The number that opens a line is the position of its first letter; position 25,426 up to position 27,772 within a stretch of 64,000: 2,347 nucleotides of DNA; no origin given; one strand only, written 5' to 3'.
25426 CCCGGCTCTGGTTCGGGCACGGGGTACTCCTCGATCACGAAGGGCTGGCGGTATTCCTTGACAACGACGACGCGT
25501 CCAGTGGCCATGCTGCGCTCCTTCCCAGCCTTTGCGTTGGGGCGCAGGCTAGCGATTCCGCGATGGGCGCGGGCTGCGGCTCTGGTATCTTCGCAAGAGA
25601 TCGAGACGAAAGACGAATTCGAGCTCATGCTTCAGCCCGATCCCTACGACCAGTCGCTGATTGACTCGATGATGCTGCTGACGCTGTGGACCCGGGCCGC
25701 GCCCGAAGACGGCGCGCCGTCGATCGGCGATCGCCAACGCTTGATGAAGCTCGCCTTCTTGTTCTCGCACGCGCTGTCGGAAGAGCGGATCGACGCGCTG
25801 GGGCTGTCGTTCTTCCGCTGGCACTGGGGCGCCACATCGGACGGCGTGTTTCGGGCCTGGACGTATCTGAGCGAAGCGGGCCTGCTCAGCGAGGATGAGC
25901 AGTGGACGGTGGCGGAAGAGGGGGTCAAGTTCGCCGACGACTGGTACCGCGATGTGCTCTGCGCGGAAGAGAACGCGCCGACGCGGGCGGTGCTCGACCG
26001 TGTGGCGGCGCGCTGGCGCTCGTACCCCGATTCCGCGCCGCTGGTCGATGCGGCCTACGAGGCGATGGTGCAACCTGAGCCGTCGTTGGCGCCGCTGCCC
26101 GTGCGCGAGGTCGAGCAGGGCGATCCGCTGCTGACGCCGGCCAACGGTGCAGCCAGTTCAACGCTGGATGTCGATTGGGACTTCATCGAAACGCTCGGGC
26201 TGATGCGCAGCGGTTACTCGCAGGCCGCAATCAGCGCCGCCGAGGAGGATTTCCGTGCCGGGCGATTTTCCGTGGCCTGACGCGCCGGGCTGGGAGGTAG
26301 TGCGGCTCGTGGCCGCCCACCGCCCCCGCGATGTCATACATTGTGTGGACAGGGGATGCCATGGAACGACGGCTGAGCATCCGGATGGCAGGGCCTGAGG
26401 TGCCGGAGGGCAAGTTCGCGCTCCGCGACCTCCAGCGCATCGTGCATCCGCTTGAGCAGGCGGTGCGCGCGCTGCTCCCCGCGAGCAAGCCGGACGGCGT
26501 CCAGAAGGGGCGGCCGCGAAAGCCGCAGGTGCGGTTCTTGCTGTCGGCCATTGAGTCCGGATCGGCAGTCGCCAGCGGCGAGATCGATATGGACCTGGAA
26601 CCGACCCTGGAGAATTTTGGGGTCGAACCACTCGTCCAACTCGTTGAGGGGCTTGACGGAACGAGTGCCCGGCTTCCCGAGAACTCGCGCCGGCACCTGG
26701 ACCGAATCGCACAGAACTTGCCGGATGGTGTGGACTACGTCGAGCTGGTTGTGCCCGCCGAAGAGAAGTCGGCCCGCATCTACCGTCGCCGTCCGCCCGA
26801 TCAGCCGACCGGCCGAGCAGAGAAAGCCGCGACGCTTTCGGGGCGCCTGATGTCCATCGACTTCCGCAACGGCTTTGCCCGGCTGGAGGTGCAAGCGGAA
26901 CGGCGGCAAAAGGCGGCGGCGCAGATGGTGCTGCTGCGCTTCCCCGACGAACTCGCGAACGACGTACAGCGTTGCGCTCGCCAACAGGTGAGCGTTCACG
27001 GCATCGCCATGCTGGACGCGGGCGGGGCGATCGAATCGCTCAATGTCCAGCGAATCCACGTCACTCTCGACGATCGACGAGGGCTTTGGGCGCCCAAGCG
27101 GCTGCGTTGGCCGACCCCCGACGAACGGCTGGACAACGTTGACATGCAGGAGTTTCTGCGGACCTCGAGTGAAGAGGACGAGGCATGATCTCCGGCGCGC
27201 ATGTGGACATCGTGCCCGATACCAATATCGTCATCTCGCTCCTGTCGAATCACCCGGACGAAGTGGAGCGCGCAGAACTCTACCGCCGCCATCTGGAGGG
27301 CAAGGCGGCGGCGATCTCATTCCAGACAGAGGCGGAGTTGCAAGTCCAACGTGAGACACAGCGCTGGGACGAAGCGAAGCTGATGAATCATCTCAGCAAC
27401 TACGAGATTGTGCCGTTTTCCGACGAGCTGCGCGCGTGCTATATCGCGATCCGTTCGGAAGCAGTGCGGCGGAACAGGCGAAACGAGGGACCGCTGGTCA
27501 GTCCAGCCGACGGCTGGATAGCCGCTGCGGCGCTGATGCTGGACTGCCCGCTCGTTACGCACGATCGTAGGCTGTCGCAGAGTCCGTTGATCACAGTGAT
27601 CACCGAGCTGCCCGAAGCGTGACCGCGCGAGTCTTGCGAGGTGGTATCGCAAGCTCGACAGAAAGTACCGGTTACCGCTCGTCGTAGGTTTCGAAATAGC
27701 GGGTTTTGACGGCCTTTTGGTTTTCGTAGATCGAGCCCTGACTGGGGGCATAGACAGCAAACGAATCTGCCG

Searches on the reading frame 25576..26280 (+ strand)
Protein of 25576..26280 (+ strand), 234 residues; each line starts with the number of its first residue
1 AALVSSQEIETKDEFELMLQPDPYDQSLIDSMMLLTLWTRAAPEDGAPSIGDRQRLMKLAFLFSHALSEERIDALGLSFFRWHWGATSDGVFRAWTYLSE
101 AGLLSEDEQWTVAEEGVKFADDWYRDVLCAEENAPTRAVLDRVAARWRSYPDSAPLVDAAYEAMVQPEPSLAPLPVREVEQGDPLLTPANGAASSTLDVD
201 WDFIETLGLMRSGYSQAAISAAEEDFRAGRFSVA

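Call 50: search_protein_families(library=ncbifam, proteins=[window:25576-26280:+], max_evalue=0.1)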
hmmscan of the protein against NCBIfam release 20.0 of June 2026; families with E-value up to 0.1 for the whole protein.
window:25576-26280:+ (234 aa): 1 family
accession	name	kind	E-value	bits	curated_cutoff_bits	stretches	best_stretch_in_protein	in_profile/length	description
NF041708.1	RiPP_phane_HaaA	equivalog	0.039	14.2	55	1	130-148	17-35/63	HaaA family cyclophane-containing RiPP peptide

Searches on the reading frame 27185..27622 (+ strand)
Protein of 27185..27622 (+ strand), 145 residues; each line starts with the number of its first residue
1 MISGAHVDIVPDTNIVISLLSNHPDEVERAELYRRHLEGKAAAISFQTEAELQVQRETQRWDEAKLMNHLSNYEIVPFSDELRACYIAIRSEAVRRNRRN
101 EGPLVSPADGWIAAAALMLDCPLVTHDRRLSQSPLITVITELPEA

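Call 5: search_protein_families(library=pfam, proteins=[window:27185-27622:+], max_evalue=0.01)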
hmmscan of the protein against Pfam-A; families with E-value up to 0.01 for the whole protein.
window:27185-27622:+ (145 aa): 1 family
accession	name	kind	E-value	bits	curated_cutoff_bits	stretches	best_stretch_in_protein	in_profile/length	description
PF01850.27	PIN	-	1.7e-11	45.2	23.6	1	9-132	1-116/120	PIN domain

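Call 6: search_protein_families(library=padloc, proteins=[window:27185-27622:+], max_evalue=0.01)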
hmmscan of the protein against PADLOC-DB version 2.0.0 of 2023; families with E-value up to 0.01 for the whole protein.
window:27185-27622:+ (145 aa): 0 families

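Call 65: find_homologous_proteins(query=window:27185-27622:+, max_evalue=1e-30)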
Query window:27185-27622:+ (145 aa): 12 proteins with E <= 1e-30 among 49 candidates.
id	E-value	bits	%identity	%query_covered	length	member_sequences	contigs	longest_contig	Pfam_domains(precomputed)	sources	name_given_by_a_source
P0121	2.4e-81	288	92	99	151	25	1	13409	PF01850.28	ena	-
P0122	4.7e-80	284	91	100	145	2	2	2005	PF01850.28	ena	-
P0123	7.1e-80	284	91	100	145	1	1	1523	PF01850.28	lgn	-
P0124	1.6e-74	266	84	99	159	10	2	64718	PF01850.28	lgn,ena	-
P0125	4.3e-71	255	82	98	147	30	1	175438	PF01850.28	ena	-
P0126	8.3e-69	248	80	99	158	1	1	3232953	PF01850.28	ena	-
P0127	4.0e-68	245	79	99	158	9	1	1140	PF01850.28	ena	-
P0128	4.9e-68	245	78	99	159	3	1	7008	PF01850.28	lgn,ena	-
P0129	1.0e-61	225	73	99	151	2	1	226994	PF01850.28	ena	-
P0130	6.0e-61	222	72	98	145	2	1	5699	PF01850.28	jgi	-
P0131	1.7e-42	162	80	64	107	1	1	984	-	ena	-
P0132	6.8e-40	154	52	98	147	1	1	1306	PF01850.28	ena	-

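Call 66: find_encoding_contigs(protein=P0121, flank=7000, max_places=6)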
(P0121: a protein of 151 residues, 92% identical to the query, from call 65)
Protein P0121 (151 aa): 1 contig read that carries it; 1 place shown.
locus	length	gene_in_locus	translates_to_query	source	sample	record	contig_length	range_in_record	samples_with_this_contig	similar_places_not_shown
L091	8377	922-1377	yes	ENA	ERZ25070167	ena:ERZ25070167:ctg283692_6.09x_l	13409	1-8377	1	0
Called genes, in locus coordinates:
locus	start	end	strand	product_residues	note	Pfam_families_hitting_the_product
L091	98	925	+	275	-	-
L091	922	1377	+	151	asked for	PF01850:PIN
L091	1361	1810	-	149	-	-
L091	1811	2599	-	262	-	PF01555:N6_N4_Mtase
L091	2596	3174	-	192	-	PF05063:MT-A70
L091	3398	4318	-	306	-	PF05721:PhyH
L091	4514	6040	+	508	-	PF01019:G_glu_transpept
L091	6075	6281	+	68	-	PF24113:DUF7387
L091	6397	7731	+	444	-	PF13173:AAA_14, PF13635:DUF4143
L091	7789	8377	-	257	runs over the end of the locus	PF08861:DUF1828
